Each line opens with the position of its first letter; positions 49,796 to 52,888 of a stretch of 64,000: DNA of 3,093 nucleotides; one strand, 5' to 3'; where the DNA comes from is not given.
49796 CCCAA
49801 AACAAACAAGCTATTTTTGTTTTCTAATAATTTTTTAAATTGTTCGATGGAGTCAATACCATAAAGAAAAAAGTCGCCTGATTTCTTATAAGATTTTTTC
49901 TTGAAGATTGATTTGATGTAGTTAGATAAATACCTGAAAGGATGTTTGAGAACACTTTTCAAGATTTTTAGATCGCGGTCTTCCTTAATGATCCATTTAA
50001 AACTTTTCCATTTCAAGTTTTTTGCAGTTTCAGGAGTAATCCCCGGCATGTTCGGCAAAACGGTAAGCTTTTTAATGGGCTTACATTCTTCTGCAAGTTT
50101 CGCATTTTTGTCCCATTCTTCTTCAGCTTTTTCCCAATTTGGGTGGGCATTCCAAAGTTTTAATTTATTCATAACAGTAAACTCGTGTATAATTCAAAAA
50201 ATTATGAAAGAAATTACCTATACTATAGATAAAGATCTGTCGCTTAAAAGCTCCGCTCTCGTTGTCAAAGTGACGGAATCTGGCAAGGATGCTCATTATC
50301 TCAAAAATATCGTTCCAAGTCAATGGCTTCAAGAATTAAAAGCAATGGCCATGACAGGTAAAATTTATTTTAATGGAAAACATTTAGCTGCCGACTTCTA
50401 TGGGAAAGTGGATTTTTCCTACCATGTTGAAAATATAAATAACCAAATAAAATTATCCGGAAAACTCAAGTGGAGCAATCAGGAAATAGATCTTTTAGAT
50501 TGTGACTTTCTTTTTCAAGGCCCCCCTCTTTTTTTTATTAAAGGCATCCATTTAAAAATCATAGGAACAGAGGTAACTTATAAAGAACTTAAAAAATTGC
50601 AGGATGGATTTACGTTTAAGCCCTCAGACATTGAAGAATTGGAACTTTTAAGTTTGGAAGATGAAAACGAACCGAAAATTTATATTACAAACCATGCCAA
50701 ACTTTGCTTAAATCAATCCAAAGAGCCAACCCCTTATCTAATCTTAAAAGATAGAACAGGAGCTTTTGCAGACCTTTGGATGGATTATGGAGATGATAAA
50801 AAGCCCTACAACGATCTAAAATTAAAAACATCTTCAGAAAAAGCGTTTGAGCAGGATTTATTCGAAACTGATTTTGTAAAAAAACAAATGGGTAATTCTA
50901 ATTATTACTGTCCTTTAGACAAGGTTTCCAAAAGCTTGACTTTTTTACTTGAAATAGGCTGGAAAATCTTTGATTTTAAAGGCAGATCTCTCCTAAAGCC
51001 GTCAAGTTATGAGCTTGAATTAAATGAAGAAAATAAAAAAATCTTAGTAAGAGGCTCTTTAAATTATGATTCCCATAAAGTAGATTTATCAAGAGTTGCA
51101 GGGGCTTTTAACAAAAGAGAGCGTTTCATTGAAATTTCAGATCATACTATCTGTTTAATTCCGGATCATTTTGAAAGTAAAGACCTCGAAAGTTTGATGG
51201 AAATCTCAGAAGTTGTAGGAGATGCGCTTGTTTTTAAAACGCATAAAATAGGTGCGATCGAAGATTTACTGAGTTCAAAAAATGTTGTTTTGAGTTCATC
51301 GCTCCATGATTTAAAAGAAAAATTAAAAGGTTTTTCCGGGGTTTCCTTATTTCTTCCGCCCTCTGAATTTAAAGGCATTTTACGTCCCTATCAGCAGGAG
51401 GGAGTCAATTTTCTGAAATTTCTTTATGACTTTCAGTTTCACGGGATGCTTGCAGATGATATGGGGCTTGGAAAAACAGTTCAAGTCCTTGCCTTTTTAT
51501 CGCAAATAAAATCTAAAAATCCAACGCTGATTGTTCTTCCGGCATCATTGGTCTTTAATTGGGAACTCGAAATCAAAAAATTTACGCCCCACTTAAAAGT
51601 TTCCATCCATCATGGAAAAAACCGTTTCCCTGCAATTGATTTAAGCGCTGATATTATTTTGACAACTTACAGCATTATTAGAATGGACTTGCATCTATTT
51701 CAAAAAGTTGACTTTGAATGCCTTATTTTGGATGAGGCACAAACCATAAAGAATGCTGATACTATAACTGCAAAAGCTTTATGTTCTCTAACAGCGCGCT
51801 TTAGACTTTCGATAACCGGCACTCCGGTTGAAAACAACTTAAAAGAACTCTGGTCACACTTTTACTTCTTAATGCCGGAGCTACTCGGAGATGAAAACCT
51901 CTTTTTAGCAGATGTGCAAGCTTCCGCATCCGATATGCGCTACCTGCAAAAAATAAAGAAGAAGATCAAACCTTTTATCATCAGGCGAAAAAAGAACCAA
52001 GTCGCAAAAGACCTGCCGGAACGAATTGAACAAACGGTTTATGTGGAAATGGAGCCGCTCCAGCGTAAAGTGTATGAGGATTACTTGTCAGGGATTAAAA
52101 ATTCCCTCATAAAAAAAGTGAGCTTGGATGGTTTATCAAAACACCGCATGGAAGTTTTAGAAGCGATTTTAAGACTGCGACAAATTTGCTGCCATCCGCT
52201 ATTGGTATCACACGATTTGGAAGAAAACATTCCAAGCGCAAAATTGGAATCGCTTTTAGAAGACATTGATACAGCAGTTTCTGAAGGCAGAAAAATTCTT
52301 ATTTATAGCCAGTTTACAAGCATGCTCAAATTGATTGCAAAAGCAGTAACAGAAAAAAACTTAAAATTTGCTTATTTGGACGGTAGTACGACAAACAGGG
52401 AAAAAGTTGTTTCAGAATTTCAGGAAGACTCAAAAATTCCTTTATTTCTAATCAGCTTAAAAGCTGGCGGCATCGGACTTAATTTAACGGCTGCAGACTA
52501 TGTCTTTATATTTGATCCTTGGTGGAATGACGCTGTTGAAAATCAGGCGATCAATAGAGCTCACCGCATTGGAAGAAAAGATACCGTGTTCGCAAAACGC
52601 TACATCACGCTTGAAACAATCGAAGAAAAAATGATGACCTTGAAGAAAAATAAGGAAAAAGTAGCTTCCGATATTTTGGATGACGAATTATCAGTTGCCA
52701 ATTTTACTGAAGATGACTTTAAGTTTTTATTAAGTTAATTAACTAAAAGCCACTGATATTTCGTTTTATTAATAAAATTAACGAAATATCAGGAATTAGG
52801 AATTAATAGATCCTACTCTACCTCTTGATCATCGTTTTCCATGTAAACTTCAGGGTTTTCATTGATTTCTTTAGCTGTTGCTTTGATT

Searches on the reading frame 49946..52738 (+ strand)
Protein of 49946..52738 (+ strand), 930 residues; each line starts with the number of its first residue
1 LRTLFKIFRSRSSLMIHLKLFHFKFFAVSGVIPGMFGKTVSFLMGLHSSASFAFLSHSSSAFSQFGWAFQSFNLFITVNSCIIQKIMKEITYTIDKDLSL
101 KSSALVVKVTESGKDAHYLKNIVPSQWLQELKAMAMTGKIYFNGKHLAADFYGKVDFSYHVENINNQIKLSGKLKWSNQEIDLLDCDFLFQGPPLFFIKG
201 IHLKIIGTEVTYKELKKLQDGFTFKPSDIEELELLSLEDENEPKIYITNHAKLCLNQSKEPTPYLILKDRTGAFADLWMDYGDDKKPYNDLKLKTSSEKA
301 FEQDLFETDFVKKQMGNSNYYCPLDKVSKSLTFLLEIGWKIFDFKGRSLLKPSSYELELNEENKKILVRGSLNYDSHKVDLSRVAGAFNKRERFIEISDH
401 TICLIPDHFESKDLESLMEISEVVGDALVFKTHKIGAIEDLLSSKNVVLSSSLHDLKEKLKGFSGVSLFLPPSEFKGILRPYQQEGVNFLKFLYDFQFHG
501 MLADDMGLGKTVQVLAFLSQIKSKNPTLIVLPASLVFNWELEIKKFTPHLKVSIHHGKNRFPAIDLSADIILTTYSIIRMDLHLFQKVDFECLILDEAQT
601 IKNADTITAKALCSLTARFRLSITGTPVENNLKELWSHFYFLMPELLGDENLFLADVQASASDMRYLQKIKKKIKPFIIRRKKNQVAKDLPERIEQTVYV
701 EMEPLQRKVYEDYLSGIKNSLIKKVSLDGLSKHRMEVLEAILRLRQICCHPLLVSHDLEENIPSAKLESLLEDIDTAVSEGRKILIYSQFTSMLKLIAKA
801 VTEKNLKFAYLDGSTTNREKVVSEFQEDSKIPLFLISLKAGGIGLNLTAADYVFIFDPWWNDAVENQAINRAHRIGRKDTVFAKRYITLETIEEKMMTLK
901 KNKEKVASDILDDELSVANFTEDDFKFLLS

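Call 3: search_protein_families(library=pfam, proteins=[window:49946-52738:+])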
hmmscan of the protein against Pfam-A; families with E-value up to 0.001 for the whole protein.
window:49946-52738:+ (930 aa): 3 families
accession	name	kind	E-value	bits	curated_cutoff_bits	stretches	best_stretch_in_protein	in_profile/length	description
PF00176.29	SNF2-rel_dom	-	5.6e-64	216.5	24.9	1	482-751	1-288/290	SNF2-related domain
PF00271.37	Helicase_C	-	2.7e-21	76.3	23.5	1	769-876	5-110/110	Helicase conserved C-terminal domain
PF04851.21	ResIII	-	5.9e-09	36.5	22.5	1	479-628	4-163/164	Type III restriction enzyme, res subunit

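Call 4: search_protein_families(library=ncbifam, proteins=[window:49946-52738:+])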
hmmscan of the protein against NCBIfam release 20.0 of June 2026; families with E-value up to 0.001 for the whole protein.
window:49946-52738:+ (930 aa): 9 families
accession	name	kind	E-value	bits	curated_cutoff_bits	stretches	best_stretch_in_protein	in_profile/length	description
NF053675.1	pilus_reg_Snf2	equivalog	1e-121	407.9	1100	1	388-929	495-1026/1029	pilus expression-regulating Snf2 family helicase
NF058637.1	helic_SCO1167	equivalog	1.3e-107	361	1200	1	445-913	436-912/932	SCO1167/SCO6262 family helicase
NF041790.1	anti-phage_ZorD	equivalog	5.9e-70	236.4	1500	2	567-883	703-1032/1035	type I Zorya anti-phage system protein ZorD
NF038318.1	DISARM_DrmD_b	equivalog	4.5e-26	91.2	950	2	501-712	51-273/868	DISARM system SNF2-like helicase DrmD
NF058636.1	helic_sll1366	equivalog_domain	6.5e-13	48.2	550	1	425-510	505-589/589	sll1366 family intein-prone helicase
NF041062.1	DpdE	equivalog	6.9e-10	37.5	500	1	501-692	174-364/1048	protein DpdE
NF042964.1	phospholipD_antiphage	equivalog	2.6e-08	32.6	1100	1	500-545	252-299/895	phospholipase D-like domain-containing anti-phage protein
NF038317.1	DISARM_DrmD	equivalog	6.6e-08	31.3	610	0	759-906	479-643/1021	DISARM system SNF2-like helicase DrmD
NF003426.0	PRK04914.1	equivalog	0.00021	19.6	576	0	501-601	174-285/959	RNA polymerase-associated protein RapA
